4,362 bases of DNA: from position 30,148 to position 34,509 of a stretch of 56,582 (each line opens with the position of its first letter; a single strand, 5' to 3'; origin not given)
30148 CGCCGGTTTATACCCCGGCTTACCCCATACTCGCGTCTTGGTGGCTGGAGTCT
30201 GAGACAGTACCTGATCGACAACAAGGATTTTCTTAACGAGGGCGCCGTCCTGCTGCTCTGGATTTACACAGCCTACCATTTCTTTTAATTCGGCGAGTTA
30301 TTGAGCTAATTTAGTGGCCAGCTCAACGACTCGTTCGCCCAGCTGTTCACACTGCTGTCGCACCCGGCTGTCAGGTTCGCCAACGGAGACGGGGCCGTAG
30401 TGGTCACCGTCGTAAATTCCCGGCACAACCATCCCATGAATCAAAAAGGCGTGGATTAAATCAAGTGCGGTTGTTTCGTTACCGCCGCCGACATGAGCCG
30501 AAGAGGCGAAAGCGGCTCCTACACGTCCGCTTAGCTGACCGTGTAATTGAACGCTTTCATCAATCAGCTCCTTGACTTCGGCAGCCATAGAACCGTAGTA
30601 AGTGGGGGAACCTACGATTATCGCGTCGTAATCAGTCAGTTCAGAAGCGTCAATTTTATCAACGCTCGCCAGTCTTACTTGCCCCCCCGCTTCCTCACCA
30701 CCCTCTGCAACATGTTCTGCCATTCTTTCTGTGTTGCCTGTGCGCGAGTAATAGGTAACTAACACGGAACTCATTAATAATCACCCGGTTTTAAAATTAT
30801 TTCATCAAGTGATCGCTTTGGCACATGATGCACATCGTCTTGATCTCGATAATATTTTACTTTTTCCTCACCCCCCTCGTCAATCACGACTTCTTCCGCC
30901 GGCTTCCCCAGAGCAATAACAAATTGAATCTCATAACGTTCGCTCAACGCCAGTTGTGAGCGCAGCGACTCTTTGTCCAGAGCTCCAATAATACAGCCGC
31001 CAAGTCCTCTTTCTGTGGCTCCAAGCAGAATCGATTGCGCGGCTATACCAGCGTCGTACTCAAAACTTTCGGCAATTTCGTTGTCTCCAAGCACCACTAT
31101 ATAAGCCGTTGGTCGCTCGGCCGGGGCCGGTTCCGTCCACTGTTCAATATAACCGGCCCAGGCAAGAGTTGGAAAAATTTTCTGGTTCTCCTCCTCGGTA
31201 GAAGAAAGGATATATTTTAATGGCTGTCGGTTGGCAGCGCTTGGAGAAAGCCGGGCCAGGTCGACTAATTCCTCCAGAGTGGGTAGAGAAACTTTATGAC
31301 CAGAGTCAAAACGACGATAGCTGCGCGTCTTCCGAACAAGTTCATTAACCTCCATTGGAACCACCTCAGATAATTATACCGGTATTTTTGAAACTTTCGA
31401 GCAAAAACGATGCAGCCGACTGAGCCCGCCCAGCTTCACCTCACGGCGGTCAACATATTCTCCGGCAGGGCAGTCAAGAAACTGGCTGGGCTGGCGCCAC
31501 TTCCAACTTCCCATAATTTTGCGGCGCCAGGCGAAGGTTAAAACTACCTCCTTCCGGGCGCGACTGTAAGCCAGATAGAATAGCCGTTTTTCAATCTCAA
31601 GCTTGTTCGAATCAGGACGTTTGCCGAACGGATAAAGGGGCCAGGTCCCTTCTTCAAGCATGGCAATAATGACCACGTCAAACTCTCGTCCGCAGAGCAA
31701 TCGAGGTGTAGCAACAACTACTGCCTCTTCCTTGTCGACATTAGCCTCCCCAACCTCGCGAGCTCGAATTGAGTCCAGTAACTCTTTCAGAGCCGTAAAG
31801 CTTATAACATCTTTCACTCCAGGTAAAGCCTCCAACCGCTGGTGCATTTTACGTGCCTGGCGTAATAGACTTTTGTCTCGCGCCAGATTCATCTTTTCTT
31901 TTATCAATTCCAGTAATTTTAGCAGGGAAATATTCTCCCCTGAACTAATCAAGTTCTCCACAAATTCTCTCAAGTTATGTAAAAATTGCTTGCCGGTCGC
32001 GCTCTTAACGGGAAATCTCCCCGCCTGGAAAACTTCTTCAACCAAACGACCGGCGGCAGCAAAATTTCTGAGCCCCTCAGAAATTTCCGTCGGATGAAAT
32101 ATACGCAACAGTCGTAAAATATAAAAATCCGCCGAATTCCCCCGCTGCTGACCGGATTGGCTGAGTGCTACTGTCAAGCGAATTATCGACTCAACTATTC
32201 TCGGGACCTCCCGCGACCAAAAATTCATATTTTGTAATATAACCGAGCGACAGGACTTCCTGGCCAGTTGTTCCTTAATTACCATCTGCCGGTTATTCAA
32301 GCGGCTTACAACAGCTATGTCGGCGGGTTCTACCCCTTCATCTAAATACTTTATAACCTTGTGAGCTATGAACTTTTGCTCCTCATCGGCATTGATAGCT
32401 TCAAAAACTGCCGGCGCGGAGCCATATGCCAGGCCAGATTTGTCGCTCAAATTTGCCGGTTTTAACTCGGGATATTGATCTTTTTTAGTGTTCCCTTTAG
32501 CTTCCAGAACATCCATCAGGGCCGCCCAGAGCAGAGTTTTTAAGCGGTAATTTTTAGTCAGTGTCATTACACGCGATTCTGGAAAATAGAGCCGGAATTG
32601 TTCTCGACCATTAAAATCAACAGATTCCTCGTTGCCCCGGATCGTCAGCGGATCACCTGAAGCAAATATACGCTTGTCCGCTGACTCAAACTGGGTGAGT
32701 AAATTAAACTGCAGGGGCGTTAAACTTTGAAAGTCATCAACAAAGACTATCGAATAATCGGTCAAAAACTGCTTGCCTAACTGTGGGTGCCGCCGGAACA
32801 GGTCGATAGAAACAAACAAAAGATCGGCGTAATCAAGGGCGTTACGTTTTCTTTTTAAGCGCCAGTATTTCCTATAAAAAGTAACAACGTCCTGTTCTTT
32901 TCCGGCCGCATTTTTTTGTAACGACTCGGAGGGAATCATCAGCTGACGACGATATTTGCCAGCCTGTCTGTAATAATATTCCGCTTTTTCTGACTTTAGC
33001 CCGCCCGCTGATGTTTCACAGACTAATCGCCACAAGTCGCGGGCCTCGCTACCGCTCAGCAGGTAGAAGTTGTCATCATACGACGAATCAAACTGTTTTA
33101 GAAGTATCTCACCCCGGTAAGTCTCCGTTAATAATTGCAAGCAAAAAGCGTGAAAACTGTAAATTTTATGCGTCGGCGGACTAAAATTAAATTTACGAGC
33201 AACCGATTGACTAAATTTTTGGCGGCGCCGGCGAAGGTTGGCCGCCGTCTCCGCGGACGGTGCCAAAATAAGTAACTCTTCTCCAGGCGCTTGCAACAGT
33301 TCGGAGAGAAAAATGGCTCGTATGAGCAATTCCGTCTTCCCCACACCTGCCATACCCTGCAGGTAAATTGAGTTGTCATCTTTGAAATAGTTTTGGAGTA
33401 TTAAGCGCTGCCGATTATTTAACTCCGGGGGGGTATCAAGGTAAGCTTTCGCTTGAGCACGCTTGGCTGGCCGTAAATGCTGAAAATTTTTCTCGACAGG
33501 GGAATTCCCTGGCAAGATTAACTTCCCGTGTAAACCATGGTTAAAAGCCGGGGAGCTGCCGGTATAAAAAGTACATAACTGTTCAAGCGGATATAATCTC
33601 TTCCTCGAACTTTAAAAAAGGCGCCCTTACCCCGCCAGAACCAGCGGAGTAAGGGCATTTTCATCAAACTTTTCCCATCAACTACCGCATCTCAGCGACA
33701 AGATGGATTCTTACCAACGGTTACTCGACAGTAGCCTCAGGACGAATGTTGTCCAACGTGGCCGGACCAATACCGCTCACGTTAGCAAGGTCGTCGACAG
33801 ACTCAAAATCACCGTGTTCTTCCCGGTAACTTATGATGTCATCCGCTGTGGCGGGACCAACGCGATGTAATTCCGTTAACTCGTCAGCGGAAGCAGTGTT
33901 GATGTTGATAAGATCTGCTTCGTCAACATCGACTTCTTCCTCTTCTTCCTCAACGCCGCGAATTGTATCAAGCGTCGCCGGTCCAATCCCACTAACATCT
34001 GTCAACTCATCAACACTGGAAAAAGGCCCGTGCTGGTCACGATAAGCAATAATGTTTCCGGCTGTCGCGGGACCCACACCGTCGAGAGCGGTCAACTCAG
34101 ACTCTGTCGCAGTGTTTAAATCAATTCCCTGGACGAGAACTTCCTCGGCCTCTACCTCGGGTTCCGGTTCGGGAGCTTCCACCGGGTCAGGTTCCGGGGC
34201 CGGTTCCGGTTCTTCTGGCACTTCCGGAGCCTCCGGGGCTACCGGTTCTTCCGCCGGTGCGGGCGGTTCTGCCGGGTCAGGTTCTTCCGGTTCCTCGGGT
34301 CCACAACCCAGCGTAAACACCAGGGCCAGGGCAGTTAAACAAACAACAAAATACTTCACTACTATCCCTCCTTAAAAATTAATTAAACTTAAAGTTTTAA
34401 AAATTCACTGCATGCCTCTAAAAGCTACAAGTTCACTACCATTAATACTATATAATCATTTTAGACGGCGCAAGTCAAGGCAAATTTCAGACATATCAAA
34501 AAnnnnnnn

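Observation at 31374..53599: A 22-kb supercluster joining a complete ComEA/ComEC uptake module to a pilMN-O-P-Q outer-membrane module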

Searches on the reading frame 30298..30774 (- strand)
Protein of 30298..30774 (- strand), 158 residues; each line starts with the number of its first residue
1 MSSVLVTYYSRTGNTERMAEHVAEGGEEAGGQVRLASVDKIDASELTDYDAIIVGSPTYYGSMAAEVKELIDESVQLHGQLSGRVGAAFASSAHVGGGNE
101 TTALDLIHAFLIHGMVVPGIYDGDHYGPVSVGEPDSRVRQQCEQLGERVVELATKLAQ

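Call 5: search_protein_families(library=pfam, proteins=[window:30298-30774:-], max_evalue=0.001)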
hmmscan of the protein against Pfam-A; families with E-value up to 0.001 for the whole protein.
window:30298-30774:- (158 aa): 4 families
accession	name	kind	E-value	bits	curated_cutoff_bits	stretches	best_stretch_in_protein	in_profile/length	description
PF00258.30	Flavodoxin_1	-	1.9e-14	54.4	25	1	6-90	1-93/143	Flavodoxin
PF12724.12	Flavodoxin_5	-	1.5e-12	48.5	27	1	5-89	1-81/145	Flavodoxin domain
PF03358.20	FMN_red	-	4e-12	46.4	24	1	46-119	68-141/152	NADPH-dependent FMN reductase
PF12641.12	Flavodoxin_3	-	1.3e-06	28.8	27.5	1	5-73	1-65/160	Flavodoxin domain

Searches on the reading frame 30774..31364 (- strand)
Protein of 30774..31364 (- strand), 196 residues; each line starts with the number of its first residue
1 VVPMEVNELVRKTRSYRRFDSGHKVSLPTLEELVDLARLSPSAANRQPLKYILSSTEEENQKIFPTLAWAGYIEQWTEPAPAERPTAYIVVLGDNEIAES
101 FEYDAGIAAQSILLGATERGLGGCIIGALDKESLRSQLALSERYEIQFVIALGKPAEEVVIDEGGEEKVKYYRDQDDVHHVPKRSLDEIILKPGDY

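Call 5: search_protein_families(library=pfam, proteins=[window:30774-31364:-], max_evalue=0.001)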
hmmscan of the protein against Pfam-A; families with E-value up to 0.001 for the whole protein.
window:30774-31364:- (196 aa): 2 families
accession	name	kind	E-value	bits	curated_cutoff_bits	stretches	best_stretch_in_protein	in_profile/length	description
PF00881.29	Nitroreductase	-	3.5e-22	79.8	23.5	1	10-154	1-167/167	Nitroreductase family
PF14512.11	TM1586_NiRdase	-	3.6e-12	46.8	27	1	86-170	67-143/215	Putative TM nitroreductase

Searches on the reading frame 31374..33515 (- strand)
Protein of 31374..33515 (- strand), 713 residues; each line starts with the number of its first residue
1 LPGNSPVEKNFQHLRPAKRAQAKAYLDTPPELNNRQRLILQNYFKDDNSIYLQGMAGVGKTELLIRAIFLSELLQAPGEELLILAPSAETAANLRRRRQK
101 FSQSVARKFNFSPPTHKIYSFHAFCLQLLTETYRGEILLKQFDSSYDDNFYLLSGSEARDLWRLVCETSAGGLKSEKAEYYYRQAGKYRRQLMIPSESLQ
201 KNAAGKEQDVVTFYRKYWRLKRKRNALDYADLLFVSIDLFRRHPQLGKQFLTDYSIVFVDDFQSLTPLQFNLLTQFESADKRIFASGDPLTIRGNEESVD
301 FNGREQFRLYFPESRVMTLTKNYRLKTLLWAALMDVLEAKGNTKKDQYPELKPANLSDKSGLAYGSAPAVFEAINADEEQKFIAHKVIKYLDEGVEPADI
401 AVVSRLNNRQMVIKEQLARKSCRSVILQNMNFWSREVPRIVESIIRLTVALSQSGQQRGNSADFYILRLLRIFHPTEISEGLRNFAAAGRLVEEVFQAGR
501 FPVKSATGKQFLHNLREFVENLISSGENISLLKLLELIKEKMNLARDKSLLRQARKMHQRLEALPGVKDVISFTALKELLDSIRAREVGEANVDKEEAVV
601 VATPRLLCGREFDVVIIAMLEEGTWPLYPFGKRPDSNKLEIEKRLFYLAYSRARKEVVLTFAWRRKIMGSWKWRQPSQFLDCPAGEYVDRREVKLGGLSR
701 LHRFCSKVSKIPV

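Call 4: search_protein_families(library=pfam, proteins=[window:31374-33515:-], max_evalue=0.01)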
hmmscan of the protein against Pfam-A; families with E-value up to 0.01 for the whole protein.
window:31374-33515:- (713 aa): 5 families
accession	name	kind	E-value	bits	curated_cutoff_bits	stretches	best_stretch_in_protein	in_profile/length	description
PF00580.27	UvrD-helicase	-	5.9e-24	85.6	23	1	47-289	13-248/271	UvrD/REP helicase N-terminal domain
PF13361.12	UvrD_C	-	7.4e-20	72.1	25.6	1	318-661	2-347/350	UvrD-like helicase C-terminal domain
PF13604.12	AAA_30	-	4.2e-06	27.1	27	1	31-107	1-75/191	AAA domain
PF13245.12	AAA_19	-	9.3e-06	26.3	25.1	1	47-289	11-126/134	AAA domain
PF01443.25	Viral_helicase1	-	0.0051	17.1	21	0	601-659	179-226/228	Viral superfamily 1 RNA helicase core domain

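Call 78: search_protein_families(library=ncbifam, proteins=[window:31374-33515:-], max_evalue=0.00001)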
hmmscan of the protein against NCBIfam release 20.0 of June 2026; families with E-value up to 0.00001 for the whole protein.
window:31374-33515:- (713 aa): 6 families
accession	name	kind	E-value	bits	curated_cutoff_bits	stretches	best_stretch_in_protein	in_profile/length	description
TIGR01073.1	pcrA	equivalog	4.1e-42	144.4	911.2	1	51-681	21-629/725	DNA helicase PcrA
NF008743.0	PRK11773.1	equivalog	3.6e-36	124.8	965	1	31-689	9-642/720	DNA helicase II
TIGR01075.1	uvrD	equivalog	6.3e-32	110.7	1144.45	1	32-682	5-630/715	DNA helicase II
TIGR01074.1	rep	equivalog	3.4e-27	95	951.45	2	52-449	20-393/668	DNA helicase Rep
NF008172.0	PRK10919.1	equivalog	4.2e-15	55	1168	1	56-437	24-382/673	DNA helicase Rep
NF008276.0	PRK11054.1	equivalog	3e-09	35.9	543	0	201-326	382-505/684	DNA helicase IV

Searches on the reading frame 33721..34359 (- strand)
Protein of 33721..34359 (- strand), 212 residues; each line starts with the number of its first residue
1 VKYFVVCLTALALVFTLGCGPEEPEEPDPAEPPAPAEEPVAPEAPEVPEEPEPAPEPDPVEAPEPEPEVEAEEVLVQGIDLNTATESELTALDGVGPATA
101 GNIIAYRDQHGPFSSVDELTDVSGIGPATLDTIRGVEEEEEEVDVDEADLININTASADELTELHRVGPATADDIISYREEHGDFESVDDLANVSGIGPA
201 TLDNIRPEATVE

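Call 4: search_protein_families(library=pfam, proteins=[window:33721-34359:-], max_evalue=0.01)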
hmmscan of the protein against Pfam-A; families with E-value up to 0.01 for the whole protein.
window:33721-34359:- (212 aa): 10 families
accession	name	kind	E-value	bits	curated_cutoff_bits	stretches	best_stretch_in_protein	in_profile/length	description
PF12836.13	HHH_3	-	2.6e-45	152.8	27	2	77-135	4-62/65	Helix-hairpin-helix motif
PF00633.29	HHH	-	6e-26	89.3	24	3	81-106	5-30/30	Helix-hairpin-helix motif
PF14520.12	HHH_5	-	7.2e-15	55.7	27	1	117-177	2-53/57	Helix-hairpin-helix domain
PF12826.13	HHH_2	-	2.8e-10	40.6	27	0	150-181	26-57/64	Helix-hairpin-helix motif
PF03934.19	T2SSK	-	3.7e-10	40.4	24.2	2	151-200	1-50/63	Type II secretion system (T2SS), protein K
PF14579.12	HHH_6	-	1.2e-08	35.5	25.6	1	89-121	27-59/90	Helix-hairpin-helix motif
PF14716.13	HHH_8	-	1.5e-08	35.4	30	0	83-106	44-67/73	Helix-hairpin-helix domain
PF06514.17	PsbU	-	7.3e-05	23.1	24.5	0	76-125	12-57/93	Photosystem II 12 kDa extrinsic protein (PsbU)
PF21687.3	T2SSK_1st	-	0.00037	21.6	26.2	0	172-210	59-103/107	Type II secretion system (T2SS), protein K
PF02371.22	Transposase_20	-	0.0044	17.8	21.3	0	160-200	3-43/87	Transposase IS116/IS110/IS902 family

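Call 29: search_protein_families(library=ncbifam, proteins=[window:33721-34359:-], max_evalue=0.01)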
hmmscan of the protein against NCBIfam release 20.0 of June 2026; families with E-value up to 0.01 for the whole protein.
window:33721-34359:- (212 aa): 12 families
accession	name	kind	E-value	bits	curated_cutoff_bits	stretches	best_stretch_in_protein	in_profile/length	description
TIGR01259.1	comE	subfamily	3.3e-45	152.9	152.35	2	140-211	49-120/120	comEA protein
TIGR00426.1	TIGR00426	subfamily_domain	4.8e-37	125.8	53.1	2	147-209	4-67/69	competence protein ComEA helix-hairpin-helix repeat region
NF037980.1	T2SS_GspK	equivalog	3.5e-08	33.3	130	1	76-197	145-259/307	type II secretion system minor pseudopilin GspK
NF009401.0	PRK12766.1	equivalog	0.00016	21.5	239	0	115-175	8-59/238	50S ribosomal protein L32e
TIGR01405.1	polC_Gram_pos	equivalog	0.00016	19.5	1043.45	0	88-135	1149-1195/1211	DNA polymerase III subunit alpha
NF002708.1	PRK02515.1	equivalog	0.0011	18.9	85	0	72-126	52-102/137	photosystem II complex extrinsic protein PsbU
NF005932.1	PRK07956.1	equivalog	0.002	16.7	369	0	150-194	529-573/664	NAD-dependent DNA ligase LigA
NF008915.0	PRK12278.1-1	equivalog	0.0026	17.7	281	0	88-105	154-171/216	50S ribosomal protein L21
NF001688.0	PRK00448.1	equivalog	0.0036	14.8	873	0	89-134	1383-1427/1445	PolC-type DNA polymerase III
TIGR00084.2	ruvA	equivalog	0.0047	16.6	85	0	86-104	109-127/202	Holliday junction branch migration protein RuvA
NF045978.1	ComEA_MAG0490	equivalog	0.0056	16.4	98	0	159-204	112-155/162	MAG0490 family ComEA-like DNA-binding protein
NF011262.0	PRK14668.1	equivalog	0.0093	14.4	544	0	89-134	527-574/577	excinuclease ABC subunit C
